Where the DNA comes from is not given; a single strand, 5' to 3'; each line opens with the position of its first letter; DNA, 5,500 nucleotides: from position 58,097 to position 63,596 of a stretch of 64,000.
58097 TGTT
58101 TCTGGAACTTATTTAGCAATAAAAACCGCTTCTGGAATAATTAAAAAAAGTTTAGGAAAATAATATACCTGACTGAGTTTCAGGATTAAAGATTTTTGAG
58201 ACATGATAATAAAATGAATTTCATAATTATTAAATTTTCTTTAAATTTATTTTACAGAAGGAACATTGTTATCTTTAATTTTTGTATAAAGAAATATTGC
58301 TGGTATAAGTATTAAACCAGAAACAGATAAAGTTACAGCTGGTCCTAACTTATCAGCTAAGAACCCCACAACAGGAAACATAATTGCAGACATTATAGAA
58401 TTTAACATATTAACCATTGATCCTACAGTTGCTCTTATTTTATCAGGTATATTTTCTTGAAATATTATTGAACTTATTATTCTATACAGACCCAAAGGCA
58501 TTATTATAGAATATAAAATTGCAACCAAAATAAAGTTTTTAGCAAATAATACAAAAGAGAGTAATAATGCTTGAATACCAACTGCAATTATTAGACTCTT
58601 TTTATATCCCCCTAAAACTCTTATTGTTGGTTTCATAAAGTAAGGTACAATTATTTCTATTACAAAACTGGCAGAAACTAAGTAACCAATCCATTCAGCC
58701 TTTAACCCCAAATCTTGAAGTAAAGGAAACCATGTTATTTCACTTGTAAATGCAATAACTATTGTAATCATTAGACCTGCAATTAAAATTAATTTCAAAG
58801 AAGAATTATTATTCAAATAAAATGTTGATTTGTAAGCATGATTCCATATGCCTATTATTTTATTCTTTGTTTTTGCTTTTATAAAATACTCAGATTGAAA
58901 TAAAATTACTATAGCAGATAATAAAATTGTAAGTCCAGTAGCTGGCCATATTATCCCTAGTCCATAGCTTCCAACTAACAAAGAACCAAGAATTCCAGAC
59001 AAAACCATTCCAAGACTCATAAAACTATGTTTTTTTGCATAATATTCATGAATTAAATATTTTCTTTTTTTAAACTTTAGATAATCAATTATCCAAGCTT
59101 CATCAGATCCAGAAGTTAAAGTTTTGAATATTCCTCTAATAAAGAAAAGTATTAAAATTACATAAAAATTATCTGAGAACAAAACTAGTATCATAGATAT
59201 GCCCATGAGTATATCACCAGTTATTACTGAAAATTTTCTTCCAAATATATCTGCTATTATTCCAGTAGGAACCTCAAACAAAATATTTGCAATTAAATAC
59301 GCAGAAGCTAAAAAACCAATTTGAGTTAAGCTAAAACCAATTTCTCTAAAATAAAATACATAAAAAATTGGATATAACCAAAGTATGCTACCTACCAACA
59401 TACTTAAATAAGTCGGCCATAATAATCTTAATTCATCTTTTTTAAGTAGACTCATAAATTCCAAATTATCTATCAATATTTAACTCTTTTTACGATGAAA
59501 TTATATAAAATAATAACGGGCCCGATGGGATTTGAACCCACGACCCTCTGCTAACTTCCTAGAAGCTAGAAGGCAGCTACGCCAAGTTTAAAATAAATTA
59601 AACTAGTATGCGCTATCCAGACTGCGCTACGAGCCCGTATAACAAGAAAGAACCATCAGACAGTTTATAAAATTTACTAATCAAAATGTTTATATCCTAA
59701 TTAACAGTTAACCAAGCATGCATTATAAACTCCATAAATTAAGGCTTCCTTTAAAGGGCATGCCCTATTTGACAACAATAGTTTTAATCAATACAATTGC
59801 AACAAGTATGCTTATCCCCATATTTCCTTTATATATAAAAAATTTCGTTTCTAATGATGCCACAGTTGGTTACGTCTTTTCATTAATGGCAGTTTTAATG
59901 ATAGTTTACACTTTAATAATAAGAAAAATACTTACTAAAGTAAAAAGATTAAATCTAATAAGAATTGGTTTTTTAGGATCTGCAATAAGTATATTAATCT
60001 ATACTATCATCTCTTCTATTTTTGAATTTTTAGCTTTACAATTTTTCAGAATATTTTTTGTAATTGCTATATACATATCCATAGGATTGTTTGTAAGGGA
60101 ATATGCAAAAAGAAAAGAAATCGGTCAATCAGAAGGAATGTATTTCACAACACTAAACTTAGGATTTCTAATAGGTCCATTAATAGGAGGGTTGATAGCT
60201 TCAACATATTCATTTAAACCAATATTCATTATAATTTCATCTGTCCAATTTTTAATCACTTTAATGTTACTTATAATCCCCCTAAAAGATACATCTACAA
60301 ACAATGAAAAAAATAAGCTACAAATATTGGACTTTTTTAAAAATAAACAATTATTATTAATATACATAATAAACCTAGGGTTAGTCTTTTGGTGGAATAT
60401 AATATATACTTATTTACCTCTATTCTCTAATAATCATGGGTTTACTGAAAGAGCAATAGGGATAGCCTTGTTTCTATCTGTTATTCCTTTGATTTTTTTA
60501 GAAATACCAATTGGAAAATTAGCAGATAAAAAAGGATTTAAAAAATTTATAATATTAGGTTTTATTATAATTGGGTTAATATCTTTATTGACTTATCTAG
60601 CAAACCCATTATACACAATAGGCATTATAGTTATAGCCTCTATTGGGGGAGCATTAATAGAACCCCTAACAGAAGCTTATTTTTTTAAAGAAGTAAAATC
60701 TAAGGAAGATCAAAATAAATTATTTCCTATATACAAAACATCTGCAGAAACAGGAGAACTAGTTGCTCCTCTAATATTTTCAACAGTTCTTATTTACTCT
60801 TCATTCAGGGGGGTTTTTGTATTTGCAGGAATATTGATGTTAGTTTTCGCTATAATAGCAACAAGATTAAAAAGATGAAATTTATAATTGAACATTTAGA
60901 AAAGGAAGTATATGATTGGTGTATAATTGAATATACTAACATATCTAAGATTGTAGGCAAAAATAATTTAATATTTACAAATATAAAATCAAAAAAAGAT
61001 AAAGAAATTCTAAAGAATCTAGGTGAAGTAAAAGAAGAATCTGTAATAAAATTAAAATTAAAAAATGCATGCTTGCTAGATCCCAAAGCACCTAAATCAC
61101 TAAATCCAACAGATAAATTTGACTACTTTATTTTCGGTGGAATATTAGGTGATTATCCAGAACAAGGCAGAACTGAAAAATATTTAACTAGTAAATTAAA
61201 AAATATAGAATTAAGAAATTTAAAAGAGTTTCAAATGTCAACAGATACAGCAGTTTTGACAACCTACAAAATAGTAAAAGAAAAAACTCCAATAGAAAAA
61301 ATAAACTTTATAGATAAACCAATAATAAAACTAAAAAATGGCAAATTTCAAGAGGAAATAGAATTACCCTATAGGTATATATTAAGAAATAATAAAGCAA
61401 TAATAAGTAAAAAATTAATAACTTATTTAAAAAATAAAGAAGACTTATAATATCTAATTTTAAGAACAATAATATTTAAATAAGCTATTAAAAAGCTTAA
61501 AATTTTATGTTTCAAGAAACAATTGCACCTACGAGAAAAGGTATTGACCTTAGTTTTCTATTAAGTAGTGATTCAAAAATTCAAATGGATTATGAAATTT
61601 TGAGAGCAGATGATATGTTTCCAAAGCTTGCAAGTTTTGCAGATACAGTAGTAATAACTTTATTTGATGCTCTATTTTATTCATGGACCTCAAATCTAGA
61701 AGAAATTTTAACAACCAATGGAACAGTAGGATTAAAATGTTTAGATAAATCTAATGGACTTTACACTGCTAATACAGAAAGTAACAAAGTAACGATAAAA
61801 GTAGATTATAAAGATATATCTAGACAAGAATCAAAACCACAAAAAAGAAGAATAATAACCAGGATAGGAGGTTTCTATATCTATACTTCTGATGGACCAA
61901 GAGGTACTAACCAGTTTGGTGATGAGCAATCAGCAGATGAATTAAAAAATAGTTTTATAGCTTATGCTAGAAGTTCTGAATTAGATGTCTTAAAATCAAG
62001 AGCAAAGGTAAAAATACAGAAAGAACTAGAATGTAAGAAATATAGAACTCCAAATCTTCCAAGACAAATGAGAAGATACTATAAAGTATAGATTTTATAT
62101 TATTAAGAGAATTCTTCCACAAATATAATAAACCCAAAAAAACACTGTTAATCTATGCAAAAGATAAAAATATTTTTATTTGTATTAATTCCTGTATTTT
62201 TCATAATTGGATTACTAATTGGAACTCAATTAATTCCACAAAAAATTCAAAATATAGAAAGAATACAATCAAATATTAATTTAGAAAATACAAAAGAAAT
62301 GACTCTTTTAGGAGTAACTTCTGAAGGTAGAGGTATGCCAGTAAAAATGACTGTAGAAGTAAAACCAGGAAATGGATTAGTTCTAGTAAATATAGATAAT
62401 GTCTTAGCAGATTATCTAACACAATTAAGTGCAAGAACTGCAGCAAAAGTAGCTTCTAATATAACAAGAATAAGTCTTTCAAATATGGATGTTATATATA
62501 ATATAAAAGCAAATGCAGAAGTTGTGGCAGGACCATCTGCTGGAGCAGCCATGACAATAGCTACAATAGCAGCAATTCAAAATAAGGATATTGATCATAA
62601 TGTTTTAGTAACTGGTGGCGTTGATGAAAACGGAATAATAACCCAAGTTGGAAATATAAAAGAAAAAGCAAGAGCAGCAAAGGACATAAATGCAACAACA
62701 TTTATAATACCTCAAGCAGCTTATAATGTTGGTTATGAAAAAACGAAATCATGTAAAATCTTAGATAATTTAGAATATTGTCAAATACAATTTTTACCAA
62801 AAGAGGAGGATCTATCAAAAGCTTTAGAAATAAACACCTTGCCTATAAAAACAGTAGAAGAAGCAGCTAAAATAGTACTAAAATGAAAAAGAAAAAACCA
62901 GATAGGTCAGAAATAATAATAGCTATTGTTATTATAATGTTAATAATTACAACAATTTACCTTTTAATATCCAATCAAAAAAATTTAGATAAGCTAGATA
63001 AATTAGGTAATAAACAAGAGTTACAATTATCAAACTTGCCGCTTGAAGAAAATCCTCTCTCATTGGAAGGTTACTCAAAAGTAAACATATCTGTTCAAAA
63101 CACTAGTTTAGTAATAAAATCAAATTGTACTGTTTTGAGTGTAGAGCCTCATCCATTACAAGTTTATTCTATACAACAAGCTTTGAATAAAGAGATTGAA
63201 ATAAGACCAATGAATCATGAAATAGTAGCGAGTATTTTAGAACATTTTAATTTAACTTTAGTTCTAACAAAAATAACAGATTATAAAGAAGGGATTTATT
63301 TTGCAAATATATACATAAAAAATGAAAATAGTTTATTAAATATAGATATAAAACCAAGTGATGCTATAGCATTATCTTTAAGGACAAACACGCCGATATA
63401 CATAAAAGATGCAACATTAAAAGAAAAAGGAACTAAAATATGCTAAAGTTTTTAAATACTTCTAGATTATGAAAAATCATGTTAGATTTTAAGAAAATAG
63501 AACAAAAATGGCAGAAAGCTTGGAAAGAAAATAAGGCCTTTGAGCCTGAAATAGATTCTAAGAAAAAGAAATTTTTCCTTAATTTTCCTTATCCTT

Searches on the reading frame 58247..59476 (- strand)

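Call 23: search_protein_families(library=pfam, proteins=[window:58247-59476:-], max_evalue=0.01)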
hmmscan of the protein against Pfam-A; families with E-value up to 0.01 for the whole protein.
window:58247-59476:- (409 aa): 4 families
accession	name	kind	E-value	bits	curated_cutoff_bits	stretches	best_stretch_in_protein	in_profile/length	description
PF07690.21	MFS_1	-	5.9e-29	101.5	33.4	1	26-365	6-345/347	Major Facilitator Superfamily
PF12832.13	MFS_1_like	-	1.9e-08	34.2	25.2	1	38-358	21-345/373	MFS_1 like family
PF05631.20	MFS_5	-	2.4e-06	27.2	25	1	27-249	45-273/356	Sugar-tranasporters, 12 TM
PF00083.30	Sugar_tr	-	5.3e-05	22.7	22.3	1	20-167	11-161/452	Sugar (and other) transporter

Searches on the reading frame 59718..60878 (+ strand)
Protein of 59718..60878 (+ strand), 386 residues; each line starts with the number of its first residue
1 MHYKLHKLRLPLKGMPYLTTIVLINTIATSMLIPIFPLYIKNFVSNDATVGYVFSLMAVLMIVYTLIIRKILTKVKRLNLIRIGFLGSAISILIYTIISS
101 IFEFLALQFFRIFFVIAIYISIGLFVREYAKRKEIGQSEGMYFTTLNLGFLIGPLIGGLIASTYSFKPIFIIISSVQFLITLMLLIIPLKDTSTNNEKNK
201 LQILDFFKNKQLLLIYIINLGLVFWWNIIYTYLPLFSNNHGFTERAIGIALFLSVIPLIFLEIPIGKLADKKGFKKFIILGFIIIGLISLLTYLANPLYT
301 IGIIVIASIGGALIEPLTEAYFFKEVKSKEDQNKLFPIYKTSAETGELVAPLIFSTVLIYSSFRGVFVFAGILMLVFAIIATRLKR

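Call 23: search_protein_families(library=pfam, proteins=[window:59718-60878:+], max_evalue=0.01)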
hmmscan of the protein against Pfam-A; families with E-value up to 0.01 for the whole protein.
window:59718-60878:+ (386 aa): 4 families
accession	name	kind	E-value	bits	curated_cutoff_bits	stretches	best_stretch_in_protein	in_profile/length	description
PF07690.21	MFS_1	-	1.2e-41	143.2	33.4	2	20-249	3-244/347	Major Facilitator Superfamily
PF12832.13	MFS_1_like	-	1.7e-07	31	25.2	2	179-293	170-296/373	MFS_1 like family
PF05977.19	MFS_3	-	2.1e-05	23.6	27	0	254-324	54-130/524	Transmembrane secretion effector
PF02592.20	Vut_1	-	0.0009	20.1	27.2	1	265-382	17-146/152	Putative vitamin uptake transporter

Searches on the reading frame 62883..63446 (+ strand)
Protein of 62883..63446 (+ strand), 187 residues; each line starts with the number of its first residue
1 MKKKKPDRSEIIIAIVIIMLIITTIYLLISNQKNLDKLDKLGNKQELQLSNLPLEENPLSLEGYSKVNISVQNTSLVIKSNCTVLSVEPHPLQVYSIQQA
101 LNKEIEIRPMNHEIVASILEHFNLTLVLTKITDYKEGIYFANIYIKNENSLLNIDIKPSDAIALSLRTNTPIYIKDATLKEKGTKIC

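Call 86: find_encoding_contigs(protein=window:62883-63446:+, flank=10000, max_places=2)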
Protein window:62883-63446:+ (187 aa): 4 contigs read that carry it; 2 places shown.
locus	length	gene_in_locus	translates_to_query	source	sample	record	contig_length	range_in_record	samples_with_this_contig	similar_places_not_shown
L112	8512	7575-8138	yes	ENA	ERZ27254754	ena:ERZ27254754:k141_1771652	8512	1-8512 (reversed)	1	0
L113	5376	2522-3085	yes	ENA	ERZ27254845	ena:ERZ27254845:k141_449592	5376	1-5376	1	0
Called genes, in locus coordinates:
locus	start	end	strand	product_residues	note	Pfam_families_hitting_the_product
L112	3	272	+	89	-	?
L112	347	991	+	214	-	-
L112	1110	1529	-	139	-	PF13470:PIN_3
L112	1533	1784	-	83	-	PF04014:MazE_antitoxin (weak)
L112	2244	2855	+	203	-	PF02457:DAC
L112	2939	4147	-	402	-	PF05631:MFS_5 (weak), PF07690:MFS_1, PF12832:MFS_1_like (weak)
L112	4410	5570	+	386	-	PF12832:MFS_1_like (faint), PF05977:MFS_3 (faint), PF07690:MFS_1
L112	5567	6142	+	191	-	PF04252:SFM1-like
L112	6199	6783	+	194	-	-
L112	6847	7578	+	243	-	PF05362:Lon_C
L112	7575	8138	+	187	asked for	PF02577:BFN_dom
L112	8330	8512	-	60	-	?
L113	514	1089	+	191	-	PF04252:SFM1-like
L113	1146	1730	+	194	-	-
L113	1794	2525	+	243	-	PF05362:Lon_C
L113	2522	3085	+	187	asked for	PF02577:BFN_dom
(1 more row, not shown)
